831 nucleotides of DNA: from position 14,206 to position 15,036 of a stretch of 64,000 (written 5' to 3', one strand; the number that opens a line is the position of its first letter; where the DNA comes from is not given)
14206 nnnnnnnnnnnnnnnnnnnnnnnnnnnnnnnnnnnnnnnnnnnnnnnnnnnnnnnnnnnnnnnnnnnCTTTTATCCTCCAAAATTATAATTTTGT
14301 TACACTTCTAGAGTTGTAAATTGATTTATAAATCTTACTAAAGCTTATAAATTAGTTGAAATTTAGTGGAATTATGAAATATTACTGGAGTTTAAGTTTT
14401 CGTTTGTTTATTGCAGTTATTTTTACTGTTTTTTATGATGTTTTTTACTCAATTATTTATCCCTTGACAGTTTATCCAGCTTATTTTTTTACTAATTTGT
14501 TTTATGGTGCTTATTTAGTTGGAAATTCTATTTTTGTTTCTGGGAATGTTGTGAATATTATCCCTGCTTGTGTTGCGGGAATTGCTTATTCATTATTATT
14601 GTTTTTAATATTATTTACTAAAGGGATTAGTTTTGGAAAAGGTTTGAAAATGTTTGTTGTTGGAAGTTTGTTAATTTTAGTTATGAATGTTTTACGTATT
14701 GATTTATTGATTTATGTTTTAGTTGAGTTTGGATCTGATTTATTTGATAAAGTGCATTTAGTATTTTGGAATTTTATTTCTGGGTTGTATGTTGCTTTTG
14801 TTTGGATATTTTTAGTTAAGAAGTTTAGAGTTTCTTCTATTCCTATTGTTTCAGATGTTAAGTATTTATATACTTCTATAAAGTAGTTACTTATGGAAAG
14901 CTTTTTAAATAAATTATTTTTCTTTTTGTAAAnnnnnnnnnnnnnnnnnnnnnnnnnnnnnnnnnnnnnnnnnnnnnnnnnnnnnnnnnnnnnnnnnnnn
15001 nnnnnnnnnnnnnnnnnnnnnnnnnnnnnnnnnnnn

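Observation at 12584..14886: Minimal exosortase/archaeosortase-like protein divergent from an acidic CARDB surface protein: candidate C-terminal sorting pair without a PGF motif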

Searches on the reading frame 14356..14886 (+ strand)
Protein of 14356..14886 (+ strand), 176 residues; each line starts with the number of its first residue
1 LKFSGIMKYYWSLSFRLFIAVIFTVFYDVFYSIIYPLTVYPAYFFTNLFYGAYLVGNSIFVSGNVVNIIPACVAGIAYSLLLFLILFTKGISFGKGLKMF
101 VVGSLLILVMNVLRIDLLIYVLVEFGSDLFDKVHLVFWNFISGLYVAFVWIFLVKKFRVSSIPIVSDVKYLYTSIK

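Call 3: search_protein_families(library=pfam, proteins=[window:14356-14886:+], max_evalue=10)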
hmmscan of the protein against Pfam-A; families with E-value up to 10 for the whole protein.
window:14356-14886:+ (176 aa): 0 families

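Call 4: search_protein_families(library=ncbifam, proteins=[window:14356-14886:+], max_evalue=10)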
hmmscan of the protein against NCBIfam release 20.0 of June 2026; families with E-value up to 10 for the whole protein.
window:14356-14886:+ (176 aa): 5 families
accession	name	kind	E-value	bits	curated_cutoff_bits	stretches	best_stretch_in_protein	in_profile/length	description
NF033505.2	paceosortase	exception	1.3e-38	132.7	80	1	12-175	3-166/167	pacearchaeosortase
TIGR04178.1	exo_archaeo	signature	4.2e-09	36.6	23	1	66-153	1-92/97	exosortase/archaeosortase family protein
TIGR04124.1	archaeo_artE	exception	1.4e-06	28.4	95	1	13-150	10-145/153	archaeosortase family protein ArtE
TIGR04175.1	archaeo_artD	exception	0.00019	21.4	125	1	20-159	10-147/150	archaeosortase D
NF012138.0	exosort_XrtR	exception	0.019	15.1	150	1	85-148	84-149/160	exosortase R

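Call 12: find_homologous_proteins(query=window:14356-14886:+)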
Query window:14356-14886:+ (176 aa): 79 proteins with E <= 0.001 among 810 candidates.
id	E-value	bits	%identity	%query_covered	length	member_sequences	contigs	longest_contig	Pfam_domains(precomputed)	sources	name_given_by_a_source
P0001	5.4e-98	344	100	97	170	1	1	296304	-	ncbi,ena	-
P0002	6.5e-70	253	75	94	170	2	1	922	-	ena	-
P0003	2.3e-66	241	66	97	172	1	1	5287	-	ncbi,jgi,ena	-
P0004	4.5e-66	240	68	97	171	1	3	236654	-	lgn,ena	-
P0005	2.4e-64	235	67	97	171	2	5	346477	-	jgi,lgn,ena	jgi:exosortase/archaeosortase family protein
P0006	4.4e-63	231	60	100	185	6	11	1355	-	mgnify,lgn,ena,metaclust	mgnify:CR=1 FL=1|metaclust:\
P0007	1.4e-61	226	63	96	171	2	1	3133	-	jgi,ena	jgi:exosortase/archaeosortase family protein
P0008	5.1e-61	224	64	97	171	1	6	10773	-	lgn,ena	-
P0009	6.6e-58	214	61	97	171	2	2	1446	-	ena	-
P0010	2.9e-57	212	59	97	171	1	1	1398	-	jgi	-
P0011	3.5e-56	208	61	95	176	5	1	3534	-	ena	-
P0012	8.6e-55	204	57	96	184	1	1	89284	-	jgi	-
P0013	2.9e-53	199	63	90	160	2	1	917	-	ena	-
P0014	8.7e-53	197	77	70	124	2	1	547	-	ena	-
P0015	5.6e-47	178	57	94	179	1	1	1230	PF09721.16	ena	-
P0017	1.0e-44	171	53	94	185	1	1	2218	PF09721.16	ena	-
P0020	6.0e-43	165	52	97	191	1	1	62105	PF09721.16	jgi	-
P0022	2.1e-39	154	52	84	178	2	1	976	PF09721.16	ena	-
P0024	4.7e-37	146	48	91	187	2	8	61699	PF09721.16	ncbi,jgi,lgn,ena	-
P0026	2.6e-32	131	47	99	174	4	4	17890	PF09721.16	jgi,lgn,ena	-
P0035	9.3e-21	93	42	80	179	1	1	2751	PF09721.16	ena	-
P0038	1.4e-19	89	39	82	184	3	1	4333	PF09721.16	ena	-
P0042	4.2e-19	88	36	92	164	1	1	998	PF09721.16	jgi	jgi:exosortase/archaeosortase family protein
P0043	9.9e-19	86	40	83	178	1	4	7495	PF09721.16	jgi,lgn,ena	-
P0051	3.4e-16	78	42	83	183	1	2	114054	PF09721.16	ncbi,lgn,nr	ncbi:MAG: pacearchaeosortase [Candidatus Nanoarchaeia archaeon]|nr:pacearchaeosortase [Candidatus Na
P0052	5.7e-16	77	41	83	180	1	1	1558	PF09721.16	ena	-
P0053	1.4e-15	76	39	100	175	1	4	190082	-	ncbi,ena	ncbi:MAG: pacearchaeosortase [Nanoarchaeota archaeon]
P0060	1.7e-14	73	34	94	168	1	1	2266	PF09721.16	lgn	-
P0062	3.4e-14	72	37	83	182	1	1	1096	PF09721.16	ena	-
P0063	4.0e-14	71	37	83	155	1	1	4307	PF09721.16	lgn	-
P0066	6.4e-14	71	37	83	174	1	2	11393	PF09721.16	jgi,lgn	-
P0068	1.4e-13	70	39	79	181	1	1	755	PF09721.16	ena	-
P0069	1.6e-13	69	37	83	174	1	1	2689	PF09721.16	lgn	-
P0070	2.8e-13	69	34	100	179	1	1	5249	PF09721.16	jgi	-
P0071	3.3e-13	68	33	94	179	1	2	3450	PF09721.16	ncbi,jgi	-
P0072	8.3e-13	67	37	83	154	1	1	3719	PF09721.16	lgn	-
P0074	5.4e-12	64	38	83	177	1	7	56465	PF09721.16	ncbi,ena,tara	tara:strand:+ start:5100 stop:5633 length:534 start_codon:yes stop_codon:yes gene_type:complete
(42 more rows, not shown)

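Call 18: find_related_loci(query=A2, collection=genome_contigs, flank=6000)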
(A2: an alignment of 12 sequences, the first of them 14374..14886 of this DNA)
Query A2 (170 aa) in genome_contigs; peptide patterns used: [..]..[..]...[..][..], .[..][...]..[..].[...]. (x = any residue, [..] = any of these).
98 stretches matched a pattern; 23 encode a relative of the query (tblastn E <= 1e-3); 23 distinct loci.
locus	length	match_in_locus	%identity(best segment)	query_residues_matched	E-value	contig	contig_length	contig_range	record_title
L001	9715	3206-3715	78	1-170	2e-78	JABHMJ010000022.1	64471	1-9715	MAG: Candidatus Woesearchaeota archaeon isolate SI037S2_bin65 k141_479407, whole genome shotgun sequence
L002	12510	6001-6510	62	1-170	3e-69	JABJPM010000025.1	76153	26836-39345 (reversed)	MAG: Candidatus Woesearchaeota archaeon isolate SI075_bin66 k141_1960189, whole genome shotgun sequence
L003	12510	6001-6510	57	1-170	5e-64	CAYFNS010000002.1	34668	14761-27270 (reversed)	MAG TPA_asm: Candidatus Woesearchaeota archaeon isolate ERP019367_co2_146 genome assembly, contig: NODE_1011_length_3466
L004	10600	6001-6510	57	1-170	2e-59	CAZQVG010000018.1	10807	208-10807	MAG TPA_asm: Candidatus Woesearchaeota archaeon isolate binchicken_co64_117 genome assembly, contig: NODE_4516_length_10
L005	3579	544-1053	63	1-170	2e-58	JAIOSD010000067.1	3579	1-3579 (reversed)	MAG: archaeon isolate SMBSF35 bin_108_k127_602340, whole genome shotgun sequence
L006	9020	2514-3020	49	1-169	1e-47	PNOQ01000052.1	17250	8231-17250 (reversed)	MAG: Nanoarchaeum sp. isolate SW.3.93 SW_1002031_17250, whole genome shotgun sequence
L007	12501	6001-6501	55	2-168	6e-47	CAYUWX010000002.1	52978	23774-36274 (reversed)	MAG TPA_asm: Candidatus Woesearchaeota archaeon isolate binchicken_co141_129 genome assembly, contig: NODE_2644_length_5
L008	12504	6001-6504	52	1-168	4e-47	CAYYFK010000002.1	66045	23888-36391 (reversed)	MAG TPA_asm: Candidatus Woesearchaeota archaeon isolate binchicken_co97_250 genome assembly, contig: NODE_1591_length_66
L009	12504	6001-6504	55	1-168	2e-44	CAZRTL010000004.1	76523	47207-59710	MAG TPA_asm: Candidatus Woesearchaeota archaeon isolate binchicken_co141_573 genome assembly, contig: NODE_1235_length_7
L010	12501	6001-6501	52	2-168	3e-44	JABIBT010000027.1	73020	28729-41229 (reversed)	MAG: Candidatus Woesearchaeota archaeon isolate SI048_bin33 k141_1170825, whole genome shotgun sequence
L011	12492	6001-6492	48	1-165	4e-41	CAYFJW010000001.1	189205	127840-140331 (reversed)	MAG TPA_asm: Candidatus Woesearchaeota archaeon isolate ERP019367_co2_61 genome assembly, contig: NODE_76_length_189205_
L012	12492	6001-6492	47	1-165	1e-40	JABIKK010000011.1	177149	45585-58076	MAG: Candidatus Woesearchaeota archaeon isolate SI054_bin47 k141_516466, whole genome shotgun sequence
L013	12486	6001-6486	47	1-168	6e-40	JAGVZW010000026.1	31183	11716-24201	Candidatus Woesearchaeota archaeon isolate RIFCSPHIGHO2_02_FULL_28_36 rifcsphigho2_02_scaffold_2648, whole genome shotgu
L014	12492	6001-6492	47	1-165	3e-39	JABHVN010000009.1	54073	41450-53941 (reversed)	MAG: Candidatus Woesearchaeota archaeon isolate SI047_bin109 k141_231920, whole genome shotgun sequence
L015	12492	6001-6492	47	1-163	3e-38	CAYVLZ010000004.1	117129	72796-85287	MAG TPA_asm: Candidatus Woesearchaeota archaeon isolate SRP141376_co1_71 genome assembly, contig: NODE_377_length_117129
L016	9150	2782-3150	51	43-165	3e-37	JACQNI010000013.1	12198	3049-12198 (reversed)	MAG: Candidatus Woesearchaeota archaeon isolate NC_groundwater_1251_Ag_S-0.1um_31_108 S_p1_S3_coassembly_k141_317862, wh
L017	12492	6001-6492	48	1-168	6e-36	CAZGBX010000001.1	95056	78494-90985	MAG TPA_asm: Candidatus Woesearchaeota archaeon isolate SRP200020_co3_152 genome assembly, contig: NODE_252_length_95056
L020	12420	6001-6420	49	31-170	1e-30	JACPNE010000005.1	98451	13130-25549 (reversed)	MAG: Candidatus Woesearchaeota archaeon isolate NC_groundwater_567_Ag_S-0.1um_30_27 S35_SO-1_scaffold_306120, whole geno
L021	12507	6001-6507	44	1-170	1e-25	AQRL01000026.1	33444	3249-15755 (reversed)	Nanoarchaeota archaeon SCGC AAA011-G17 A11G17DRAFT_contig_12_0.13_C, whole genome shotgun sequence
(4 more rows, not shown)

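Call 31: find_encoding_contigs(protein=P0053, flank=6000, max_places=3)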
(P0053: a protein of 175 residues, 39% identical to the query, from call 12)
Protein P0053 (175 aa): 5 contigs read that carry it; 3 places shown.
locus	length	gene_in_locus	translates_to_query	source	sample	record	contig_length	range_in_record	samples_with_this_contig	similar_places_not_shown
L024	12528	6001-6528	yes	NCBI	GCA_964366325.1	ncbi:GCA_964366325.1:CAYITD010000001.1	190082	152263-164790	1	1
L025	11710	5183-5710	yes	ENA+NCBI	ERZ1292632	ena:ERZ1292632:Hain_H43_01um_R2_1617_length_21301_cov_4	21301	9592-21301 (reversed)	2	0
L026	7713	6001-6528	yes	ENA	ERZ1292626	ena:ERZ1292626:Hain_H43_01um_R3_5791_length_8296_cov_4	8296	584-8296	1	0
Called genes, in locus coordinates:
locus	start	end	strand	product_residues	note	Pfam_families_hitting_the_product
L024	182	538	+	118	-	PF01920:Prefoldin_2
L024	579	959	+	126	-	PF04472:SepF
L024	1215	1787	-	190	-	-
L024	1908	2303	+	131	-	PF04343:DUF488, PF22751:DUF488-N3a, PF22752:DUF488-N3i (weak)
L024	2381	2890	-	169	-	-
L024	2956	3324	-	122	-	-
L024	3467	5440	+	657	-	PF20009:GEVED (faint), PF10633:NPCBM_assoc (faint), PF17753:Ig_mannosidase (weak), PF14524:Wzt_C (faint), PF07705:CARDB (weak)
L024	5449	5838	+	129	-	-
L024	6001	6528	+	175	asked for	-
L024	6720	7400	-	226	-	-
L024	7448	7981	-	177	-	-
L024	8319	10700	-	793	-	PF05124:S_layer_C (faint)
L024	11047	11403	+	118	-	PF25212:HVO_A0114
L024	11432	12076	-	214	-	-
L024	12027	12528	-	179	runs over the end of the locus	-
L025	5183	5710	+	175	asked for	-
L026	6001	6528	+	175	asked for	-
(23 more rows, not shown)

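Call 32: find_encoding_contigs(protein=P0051, flank=6000, max_places=3)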
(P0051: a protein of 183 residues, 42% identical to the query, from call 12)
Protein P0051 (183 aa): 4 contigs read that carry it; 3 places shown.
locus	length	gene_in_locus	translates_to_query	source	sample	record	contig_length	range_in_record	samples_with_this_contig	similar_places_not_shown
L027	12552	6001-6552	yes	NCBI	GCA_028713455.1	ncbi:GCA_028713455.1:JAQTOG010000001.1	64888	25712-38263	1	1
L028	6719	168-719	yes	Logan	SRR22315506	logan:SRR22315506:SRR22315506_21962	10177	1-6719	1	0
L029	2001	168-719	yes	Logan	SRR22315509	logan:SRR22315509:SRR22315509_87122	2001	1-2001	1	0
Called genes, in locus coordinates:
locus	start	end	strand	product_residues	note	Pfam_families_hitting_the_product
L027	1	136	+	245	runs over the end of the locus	PF03946:Ribosomal_L11_N, PF00298:Ribosomal_L11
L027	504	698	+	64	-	-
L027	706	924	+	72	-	PF01780:Ribosomal_L37ae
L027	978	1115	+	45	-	-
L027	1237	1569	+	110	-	PF01920:Prefoldin_2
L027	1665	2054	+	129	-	PF04472:SepF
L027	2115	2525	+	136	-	-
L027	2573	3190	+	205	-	PF01866:Diphthamide_syn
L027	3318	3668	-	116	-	-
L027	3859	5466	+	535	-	PF07705:CARDB (faint), PF23619:Ig_VWA7 (faint), PF11614:FixG_C (faint), PF10633:NPCBM_assoc (faint)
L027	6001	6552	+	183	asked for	PF09721:Exosortase_EpsH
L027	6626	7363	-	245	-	-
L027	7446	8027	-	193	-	-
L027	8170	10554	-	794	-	PF05124:S_layer_C (weak)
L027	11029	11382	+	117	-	PF25212:HVO_A0114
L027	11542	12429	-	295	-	-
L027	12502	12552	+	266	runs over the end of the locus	PF13641:Glyco_tranf_2_3 (faint), PF00535:Glycos_transf_2 (weak), PF03452:Anp1 (weak)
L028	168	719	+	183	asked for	PF09721:Exosortase_EpsH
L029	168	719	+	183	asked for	PF09721:Exosortase_EpsH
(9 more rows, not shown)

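Call 34: predict_structure(alignment_id=A1)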
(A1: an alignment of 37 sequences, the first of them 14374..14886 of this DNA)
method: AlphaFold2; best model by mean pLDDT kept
length: 170 residues; sequences in the alignment: 37
mean_pLDDT: 92.6   pTM: 0.83
mean pLDDT of the five models: 92.6, 92.0, 89.7, 89.1, 88.7
residues with pLDDT >= 90: 138; 70-90: 32; 50-70: 0; < 50: 0
segments of 3 or more residues with pLDDT < 50: none
pLDDT, mean of each block of 10 residues (from residue 1): 89 95 93 94 93 92 86 95 92 97 94 95 94 91 96 91 88
secondary structure, 60 per line:
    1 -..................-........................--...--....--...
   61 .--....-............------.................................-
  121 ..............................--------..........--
elements in order: H2-19 H21-44 E47-49 E52-55 E58-61 H64-67 H69-80 H87-119 H121-150 H159-168

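Call 38: search_solved_structures(query=A1, max_evalue=1)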
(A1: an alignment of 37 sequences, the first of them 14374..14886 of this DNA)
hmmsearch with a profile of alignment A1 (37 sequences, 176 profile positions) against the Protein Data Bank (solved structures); distinct sequences matched with E-value up to 1: 1.
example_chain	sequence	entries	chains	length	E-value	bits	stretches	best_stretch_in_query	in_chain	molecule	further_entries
7y5g_B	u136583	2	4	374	0.71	13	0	25-83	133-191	Zinc transporter 8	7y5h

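Call 39: fold_search(model_id=the predicted structure, library=pdb)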
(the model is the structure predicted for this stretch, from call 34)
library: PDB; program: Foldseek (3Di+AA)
matches with E <= 10: 39; with E <= 0.001: 0
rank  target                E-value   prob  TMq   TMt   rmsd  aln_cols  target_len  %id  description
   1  6bar                  7.1e-01  0.05  0.17  0.12  19.9       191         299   15  Crystal structure of Thermus thermophilus Rod shape determining protein RodA (Q5SIX3_THET8) (released 2018-03-28)
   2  6bas                  1.1e+00  0.04  0.17  0.12  20.2       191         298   15  Crystal structure of Thermus thermophilus Rod shape determining protein RodA D255A mutant (Q5SIX3_THET8) (released 2018-03-28)
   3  5tj5_M                3.7e+00  0.08  0.26  0.29   7.0        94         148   17  Atomic model for the membrane-embedded motor of a eukaryotic V-ATPase (released 2016-10-26)
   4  5tj5_G                3.7e+00  0.08  0.26  0.28   7.0        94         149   17  Atomic model for the membrane-embedded motor of a eukaryotic V-ATPase (released 2016-10-26)
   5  5tj5_F                3.7e+00  0.08  0.26  0.28   7.0        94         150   17  Atomic model for the membrane-embedded motor of a eukaryotic V-ATPase (released 2016-10-26)
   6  2ddz_A                3.9e+00  0.13  0.19  0.18   5.2        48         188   19  Protein of Unknown Function from Pyrococcus horikoshi (released 2007-02-13)
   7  2bl2_A                4.2e+00  0.02  0.19  0.20  10.6       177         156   16  The membrane rotor of the V-type ATPase from Enterococcus hirae (released 2005-04-05)
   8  6kgx_C2               4.4e+00  0.06  0.30  0.31  16.8       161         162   11  Structure of the phycobilisome from the red alga Porphyridium purpureum (released 2019-12-11)
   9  2x5j_O                6.0e+00  0.11  0.12  0.07   1.2        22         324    9  Crystal structure of the Apoform of the D-Erythrose-4-phosphate dehydrogenase from E. coli (released 2011-02-16)
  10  2x5k_R                6.0e+00  0.09  0.11  0.06   1.3        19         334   10  Structure of an active site mutant of the D-Erythrose-4-Phosphate Dehydrogenase from E. coli (released 2011-02-16)
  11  2x5k_O                6.4e+00  0.10  0.11  0.06   1.2        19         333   10  Structure of an active site mutant of the D-Erythrose-4-Phosphate Dehydrogenase from E. coli (released 2011-02-16)
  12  2ypt_D                6.4e+00  0.02  0.24  0.12  10.3       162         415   16  Crystal structure of the human nuclear membrane zinc metalloprotease ZMPSTE24 mutant (E336A) in complex with a synthet (released 2012-12-05)
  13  9y4s_H                6.8e+00  0.02  0.15  0.10  10.8        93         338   19  Crystal structure of DNA integrity scanning protein (DisA) from Mycobacterium tuberculosis in complex with cyclic di-A (released 2025-09-17)
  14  6jmk_A                6.8e+00  0.01  0.08  0.10  17.2        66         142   15  Ribosomal protein S7 from Mycobacterium tuberculosis (released 2019-03-20)
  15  3fal_C                6.8e+00  0.01  0.15  0.13  17.4       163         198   15  humanRXR alpha & mouse LXR alpha complexed with Retenoic acid and GSK2186 (released 2009-04-14)
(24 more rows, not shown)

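Call 44: find_encoding_contigs(protein=P0001, flank=1000, max_places=2)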
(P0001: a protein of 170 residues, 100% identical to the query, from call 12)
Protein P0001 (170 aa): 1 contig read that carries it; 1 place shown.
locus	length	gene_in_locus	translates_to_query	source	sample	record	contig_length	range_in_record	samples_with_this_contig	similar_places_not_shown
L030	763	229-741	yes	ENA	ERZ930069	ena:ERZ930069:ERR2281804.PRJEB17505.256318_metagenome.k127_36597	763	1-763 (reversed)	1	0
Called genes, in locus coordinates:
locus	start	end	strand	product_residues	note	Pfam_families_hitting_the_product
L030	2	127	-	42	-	?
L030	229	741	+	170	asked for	-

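Call 66: search_protein_families(library=pfam, proteins=[L015:5401-5925:-, L016:2021-2581:-, L021:5439-5948:-, L020:4524-4880:-, L015:4796-5410:-, L017:5377-5952:-, L011:4356-5927:-, L011:2764-3306:-, L004:5261-5947:-], max_evalue=0.01)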
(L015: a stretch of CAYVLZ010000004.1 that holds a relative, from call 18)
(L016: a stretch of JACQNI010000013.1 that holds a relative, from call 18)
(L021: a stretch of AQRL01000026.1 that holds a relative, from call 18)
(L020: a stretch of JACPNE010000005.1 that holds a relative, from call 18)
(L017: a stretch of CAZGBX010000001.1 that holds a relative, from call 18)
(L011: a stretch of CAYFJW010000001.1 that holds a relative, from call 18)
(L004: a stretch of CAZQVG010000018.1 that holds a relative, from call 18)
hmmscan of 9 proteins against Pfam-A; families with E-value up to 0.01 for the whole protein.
L015:5401-5925:- (174 aa): 3 families
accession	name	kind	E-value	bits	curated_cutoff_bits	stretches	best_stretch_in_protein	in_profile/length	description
PF01569.27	PAP2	-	1.1e-17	64.5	27.2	1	70-172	5-127/130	PAP2 superfamily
PF14378.12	PAP2_3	-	8.9e-10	39.1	27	1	94-161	116-186/190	PAP2 superfamily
PF14360.12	PAP2_C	-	0.0016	19.4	27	1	107-163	8-69/74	PAP2 superfamily C-terminal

L016:2021-2581:- (186 aa): 3 families
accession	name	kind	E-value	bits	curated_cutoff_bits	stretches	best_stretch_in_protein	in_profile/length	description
PF01569.27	PAP2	-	7.6e-15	55.3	27.2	1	73-179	11-127/130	PAP2 superfamily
PF14378.12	PAP2_3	-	8.5e-06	26.1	27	1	109-168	124-186/190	PAP2 superfamily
PF14360.12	PAP2_C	-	0.00076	20.4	27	1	120-169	17-68/74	PAP2 superfamily C-terminal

L021:5439-5948:- (169 aa): 2 families
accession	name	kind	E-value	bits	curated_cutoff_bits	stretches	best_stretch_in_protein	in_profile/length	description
PF01569.27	PAP2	-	5.9e-14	52.4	27.2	1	69-163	4-120/130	PAP2 superfamily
PF14378.12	PAP2_3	-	4.7e-07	30.2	27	1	100-158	125-185/190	PAP2 superfamily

L020:4524-4880:- (118 aa): 2 families
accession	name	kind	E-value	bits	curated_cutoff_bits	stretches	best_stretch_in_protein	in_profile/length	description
PF01569.27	PAP2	-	1.2e-17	64.3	27.2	1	4-112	8-127/130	PAP2 superfamily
PF14378.12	PAP2_3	-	5.7e-10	39.7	27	1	45-105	125-190/190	PAP2 superfamily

L015:4796-5410:- (204 aa): 0 families

L017:5377-5952:- (191 aa): 0 families

L011:4356-5927:- (523 aa): 4 families
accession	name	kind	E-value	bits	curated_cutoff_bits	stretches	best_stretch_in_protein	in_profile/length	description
PF05763.18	DUF835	-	3.1e-24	85.7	33.1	1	306-434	6-135/136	Protein of unknown function (DUF835)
PF00672.30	HAMP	-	8.9e-11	42.4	25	1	214-264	3-52/53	HAMP domain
PF12729.13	4HB_MCP_1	-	0.0025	17.8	27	1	1-39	2-40/181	Four helix bundle sensory module for signal transduction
PF22665.2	DUF6293_C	-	0.0043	17.9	27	1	447-518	36-98/101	DUF6293 C-terminal winged helix domain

L011:2764-3306:- (180 aa): 1 family
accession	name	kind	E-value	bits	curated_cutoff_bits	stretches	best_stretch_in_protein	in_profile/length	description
PF07695.17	7TMR-DISM_7TM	-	0.0062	16.9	29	1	29-169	5-147/205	7TM diverse intracellular signalling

L004:5261-5947:- (228 aa): 0 families
